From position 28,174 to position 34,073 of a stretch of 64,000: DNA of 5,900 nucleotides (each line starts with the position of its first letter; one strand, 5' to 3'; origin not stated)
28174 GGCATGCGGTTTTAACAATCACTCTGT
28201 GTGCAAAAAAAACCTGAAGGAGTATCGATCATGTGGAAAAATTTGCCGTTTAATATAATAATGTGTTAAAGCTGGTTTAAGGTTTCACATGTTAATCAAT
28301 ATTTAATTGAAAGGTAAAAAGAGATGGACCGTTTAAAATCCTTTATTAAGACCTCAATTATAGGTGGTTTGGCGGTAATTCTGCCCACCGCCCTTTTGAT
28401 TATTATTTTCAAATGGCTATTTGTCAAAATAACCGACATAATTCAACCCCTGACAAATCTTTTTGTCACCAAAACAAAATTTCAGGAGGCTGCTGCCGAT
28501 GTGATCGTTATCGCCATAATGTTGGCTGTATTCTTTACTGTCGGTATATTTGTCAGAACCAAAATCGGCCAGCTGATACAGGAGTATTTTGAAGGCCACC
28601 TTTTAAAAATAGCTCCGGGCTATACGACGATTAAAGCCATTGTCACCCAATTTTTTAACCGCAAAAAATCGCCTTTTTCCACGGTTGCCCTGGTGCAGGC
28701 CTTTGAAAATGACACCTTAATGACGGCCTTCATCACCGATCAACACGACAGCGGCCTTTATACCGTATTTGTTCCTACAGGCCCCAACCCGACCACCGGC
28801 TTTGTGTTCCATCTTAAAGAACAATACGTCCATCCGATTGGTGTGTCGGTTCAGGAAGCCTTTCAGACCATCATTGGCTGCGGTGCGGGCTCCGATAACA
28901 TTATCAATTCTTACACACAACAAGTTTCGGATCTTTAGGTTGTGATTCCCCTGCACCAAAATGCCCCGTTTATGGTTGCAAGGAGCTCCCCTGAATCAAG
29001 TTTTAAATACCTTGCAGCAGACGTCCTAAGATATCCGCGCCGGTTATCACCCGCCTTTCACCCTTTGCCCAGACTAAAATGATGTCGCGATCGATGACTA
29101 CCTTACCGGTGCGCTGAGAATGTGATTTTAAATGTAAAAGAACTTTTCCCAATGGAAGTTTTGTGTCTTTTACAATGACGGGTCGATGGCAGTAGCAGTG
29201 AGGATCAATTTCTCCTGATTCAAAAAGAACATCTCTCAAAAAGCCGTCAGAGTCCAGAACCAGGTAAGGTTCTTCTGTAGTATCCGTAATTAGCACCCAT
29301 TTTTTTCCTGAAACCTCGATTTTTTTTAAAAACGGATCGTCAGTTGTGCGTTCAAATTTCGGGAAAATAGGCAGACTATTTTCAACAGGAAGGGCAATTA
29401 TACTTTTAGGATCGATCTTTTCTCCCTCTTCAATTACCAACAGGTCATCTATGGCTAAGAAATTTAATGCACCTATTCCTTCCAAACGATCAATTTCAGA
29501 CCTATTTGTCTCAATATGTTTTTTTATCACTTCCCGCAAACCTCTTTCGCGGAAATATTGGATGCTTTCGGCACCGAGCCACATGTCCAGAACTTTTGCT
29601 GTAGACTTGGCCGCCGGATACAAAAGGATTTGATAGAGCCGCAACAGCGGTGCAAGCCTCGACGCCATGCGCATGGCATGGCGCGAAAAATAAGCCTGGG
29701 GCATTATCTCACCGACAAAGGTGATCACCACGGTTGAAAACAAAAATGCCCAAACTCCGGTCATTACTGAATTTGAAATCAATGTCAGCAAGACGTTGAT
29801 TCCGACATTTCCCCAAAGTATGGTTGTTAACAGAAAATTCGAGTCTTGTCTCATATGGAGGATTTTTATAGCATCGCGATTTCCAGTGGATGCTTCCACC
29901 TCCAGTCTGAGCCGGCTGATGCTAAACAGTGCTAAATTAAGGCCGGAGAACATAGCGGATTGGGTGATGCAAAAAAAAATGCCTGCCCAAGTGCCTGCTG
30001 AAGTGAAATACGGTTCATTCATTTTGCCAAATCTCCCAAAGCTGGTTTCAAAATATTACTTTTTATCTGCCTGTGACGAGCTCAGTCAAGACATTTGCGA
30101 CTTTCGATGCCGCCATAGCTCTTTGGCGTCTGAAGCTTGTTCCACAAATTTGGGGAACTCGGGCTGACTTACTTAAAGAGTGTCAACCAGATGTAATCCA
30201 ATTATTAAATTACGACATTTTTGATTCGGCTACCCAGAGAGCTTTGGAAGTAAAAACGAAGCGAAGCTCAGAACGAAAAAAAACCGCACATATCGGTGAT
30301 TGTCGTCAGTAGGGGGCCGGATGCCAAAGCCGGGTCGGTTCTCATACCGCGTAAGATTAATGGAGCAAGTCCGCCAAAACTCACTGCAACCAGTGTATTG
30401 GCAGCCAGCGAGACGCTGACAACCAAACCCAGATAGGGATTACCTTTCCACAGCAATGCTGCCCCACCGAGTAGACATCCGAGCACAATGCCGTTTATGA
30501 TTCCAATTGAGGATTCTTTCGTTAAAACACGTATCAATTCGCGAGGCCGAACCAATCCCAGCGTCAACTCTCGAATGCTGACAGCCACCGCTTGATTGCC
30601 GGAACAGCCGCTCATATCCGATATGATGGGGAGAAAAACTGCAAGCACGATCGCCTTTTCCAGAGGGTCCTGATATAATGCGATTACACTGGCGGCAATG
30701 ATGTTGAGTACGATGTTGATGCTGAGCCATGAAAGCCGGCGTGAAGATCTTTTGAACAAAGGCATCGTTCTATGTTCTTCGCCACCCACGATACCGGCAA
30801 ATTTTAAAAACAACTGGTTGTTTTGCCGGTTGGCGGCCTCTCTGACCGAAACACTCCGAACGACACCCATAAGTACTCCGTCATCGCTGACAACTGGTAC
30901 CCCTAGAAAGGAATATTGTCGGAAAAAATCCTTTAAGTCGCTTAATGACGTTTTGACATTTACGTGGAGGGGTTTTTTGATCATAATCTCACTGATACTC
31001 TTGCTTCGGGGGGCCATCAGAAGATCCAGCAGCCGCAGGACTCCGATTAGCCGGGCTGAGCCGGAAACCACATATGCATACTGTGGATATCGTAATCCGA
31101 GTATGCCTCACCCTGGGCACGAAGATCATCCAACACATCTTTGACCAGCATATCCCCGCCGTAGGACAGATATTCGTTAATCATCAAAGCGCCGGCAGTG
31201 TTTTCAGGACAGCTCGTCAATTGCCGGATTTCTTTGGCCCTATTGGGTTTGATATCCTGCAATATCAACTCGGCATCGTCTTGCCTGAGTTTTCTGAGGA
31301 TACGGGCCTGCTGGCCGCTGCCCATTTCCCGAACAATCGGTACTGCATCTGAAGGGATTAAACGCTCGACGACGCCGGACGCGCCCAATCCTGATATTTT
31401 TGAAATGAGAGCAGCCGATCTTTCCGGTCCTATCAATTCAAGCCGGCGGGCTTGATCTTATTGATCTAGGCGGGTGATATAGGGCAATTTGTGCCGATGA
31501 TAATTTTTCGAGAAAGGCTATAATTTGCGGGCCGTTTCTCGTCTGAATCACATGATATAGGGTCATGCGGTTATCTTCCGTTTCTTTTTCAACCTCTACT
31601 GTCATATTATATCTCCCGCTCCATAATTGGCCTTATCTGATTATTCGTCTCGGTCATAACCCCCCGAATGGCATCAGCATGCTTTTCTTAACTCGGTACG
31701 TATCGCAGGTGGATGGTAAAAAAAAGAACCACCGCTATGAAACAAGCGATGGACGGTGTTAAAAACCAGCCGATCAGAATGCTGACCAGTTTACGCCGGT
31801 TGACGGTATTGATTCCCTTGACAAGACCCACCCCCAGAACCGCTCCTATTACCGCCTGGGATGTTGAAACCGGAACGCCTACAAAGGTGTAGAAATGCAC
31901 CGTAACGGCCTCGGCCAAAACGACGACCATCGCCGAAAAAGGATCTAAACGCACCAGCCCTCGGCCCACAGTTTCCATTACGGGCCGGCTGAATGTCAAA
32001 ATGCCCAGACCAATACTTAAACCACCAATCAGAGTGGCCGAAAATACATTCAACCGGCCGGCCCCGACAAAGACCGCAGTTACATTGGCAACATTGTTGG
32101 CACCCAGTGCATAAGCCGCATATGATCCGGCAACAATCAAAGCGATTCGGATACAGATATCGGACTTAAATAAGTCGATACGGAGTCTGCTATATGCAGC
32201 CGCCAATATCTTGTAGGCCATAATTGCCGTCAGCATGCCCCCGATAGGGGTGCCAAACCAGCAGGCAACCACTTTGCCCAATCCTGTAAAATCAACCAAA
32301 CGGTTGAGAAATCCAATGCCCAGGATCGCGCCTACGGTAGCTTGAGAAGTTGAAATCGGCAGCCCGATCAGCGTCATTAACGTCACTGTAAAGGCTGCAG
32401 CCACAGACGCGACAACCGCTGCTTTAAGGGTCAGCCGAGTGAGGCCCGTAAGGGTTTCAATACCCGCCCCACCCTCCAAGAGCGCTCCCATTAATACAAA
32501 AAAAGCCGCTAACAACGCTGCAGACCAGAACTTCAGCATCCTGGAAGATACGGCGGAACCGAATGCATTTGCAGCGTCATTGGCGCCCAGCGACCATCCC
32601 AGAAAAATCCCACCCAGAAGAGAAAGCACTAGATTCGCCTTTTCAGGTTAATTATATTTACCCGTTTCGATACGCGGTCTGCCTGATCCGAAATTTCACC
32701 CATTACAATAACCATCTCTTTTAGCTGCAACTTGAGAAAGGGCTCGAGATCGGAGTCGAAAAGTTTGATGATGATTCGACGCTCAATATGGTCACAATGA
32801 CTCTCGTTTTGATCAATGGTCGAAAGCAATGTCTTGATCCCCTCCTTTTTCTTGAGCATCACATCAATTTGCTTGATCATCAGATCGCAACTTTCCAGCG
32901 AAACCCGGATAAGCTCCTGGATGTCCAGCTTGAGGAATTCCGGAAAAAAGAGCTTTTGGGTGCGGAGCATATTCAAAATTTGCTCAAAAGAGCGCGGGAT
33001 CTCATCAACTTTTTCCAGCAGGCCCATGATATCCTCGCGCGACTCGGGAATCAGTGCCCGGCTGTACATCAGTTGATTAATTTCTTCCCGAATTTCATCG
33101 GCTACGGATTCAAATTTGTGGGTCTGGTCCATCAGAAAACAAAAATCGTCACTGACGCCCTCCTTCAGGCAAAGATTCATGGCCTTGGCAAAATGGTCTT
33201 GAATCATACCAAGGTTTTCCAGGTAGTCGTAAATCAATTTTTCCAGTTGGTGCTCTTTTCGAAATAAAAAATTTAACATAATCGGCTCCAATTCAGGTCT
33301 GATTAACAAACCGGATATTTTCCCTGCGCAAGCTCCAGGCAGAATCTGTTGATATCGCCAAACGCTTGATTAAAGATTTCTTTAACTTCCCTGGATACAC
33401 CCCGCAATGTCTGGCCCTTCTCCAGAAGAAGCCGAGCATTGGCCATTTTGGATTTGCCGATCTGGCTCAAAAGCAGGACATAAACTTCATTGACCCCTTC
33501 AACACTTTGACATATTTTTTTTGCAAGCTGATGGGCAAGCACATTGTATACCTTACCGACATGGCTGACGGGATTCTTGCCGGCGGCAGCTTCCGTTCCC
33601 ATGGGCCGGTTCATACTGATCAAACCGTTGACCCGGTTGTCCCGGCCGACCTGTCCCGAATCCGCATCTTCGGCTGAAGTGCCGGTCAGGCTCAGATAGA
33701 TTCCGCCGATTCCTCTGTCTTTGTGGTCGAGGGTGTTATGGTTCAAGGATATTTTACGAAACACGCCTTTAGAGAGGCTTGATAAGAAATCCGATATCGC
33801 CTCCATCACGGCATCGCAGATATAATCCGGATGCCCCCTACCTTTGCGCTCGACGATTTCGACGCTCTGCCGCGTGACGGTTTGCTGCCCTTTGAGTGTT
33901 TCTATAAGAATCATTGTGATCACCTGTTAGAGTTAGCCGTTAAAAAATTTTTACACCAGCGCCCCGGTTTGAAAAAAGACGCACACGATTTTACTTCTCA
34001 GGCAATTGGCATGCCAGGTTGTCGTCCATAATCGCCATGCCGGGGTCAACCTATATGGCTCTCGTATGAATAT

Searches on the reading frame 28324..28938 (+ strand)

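Call 7: search_protein_families(library=pfam, proteins=[window:28324-28938:+])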
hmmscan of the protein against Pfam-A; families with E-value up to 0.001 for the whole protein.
window:28324-28938:+ (204 aa): 1 family
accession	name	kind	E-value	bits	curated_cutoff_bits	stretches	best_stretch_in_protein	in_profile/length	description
PF04367.18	DUF502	-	5.8e-14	52.3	23.8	1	65-158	2-107/107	Protein of unknown function (DUF502)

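Call 8: search_protein_families(library=ncbifam, proteins=[window:28324-28938:+])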
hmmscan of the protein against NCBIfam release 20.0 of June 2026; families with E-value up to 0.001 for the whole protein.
window:28324-28938:+ (204 aa): 0 families

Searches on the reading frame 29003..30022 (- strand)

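Call 7: search_protein_families(library=pfam, proteins=[window:29003-30022:-])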
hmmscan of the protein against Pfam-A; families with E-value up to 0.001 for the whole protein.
window:29003-30022:- (339 aa): 1 family
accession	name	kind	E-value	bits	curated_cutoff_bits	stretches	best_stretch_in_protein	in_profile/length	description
PF01595.25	CNNM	-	3.4e-36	125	28.4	1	15-172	3-174/181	Cyclin M transmembrane N-terminal domain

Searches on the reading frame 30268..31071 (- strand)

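Call 7: search_protein_families(library=pfam, proteins=[window:30268-31071:-])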
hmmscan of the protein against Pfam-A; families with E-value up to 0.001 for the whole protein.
window:30268-31071:- (267 aa): 2 families
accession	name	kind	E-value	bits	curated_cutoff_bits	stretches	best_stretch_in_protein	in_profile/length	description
PF01769.21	MgtE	-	7.9e-31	107.4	27.6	1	147-267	1-122/125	Divalent cation transporter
PF00571.33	CBS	-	4.3e-09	37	24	1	26-78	1-53/57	CBS domain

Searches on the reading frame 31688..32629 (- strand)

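Call 7: search_protein_families(library=pfam, proteins=[window:31688-32629:-])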
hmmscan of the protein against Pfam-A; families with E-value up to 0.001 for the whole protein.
window:31688-32629:- (313 aa): 1 family
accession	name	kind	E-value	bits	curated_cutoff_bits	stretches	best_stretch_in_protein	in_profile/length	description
PF01384.25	PHO4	-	1.3e-52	179.3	33.7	1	15-299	2-350/350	Phosphate transporter family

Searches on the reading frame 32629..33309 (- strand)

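Call 7: search_protein_families(library=pfam, proteins=[window:32629-33309:-])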
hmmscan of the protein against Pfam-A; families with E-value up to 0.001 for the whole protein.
window:32629-33309:- (226 aa): 1 family
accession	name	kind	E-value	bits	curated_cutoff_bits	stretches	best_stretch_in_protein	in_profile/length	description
PF01865.21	PhoU_div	-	2e-23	83.3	24.4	1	15-222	2-213/214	Protein of unknown function DUF47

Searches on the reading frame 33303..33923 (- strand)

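Call 7: search_protein_families(library=pfam, proteins=[window:33303-33923:-])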
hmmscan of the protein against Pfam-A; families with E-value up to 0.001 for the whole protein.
window:33303-33923:- (206 aa): 1 family
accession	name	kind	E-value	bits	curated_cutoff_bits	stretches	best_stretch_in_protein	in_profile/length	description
PF01941.24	AdoMet_Synthase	-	1.1e-67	229.1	27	2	56-202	247-395/395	S-adenosylmethionine synthetase (AdoMet synthetase)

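Call 8: search_protein_families(library=ncbifam, proteins=[window:33303-33923:-])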
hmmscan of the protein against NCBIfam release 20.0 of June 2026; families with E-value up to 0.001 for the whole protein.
window:33303-33923:- (206 aa): 5 families
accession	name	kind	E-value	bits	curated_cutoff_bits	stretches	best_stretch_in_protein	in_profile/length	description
NF003363.0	PRK04439.1-2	equivalog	1.6e-81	274.1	557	2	54-206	247-403/403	methionine adenosyltransferase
NF003366.0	PRK04439.1-5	subfamily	3.3e-56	190.9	435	2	54-205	243-394/395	methionine adenosyltransferase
NF003364.0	PRK04439.1-3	equivalog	2.4e-54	184.9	553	2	56-202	248-396/400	methionine adenosyltransferase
NF003365.0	PRK04439.1-4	equivalog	3.9e-51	174.3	577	2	58-202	256-402/406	methionine adenosyltransferase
NF003362.0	PRK04439.1-1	equivalog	5.6e-33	114.3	481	2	54-192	253-389/406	methionine adenosyltransferase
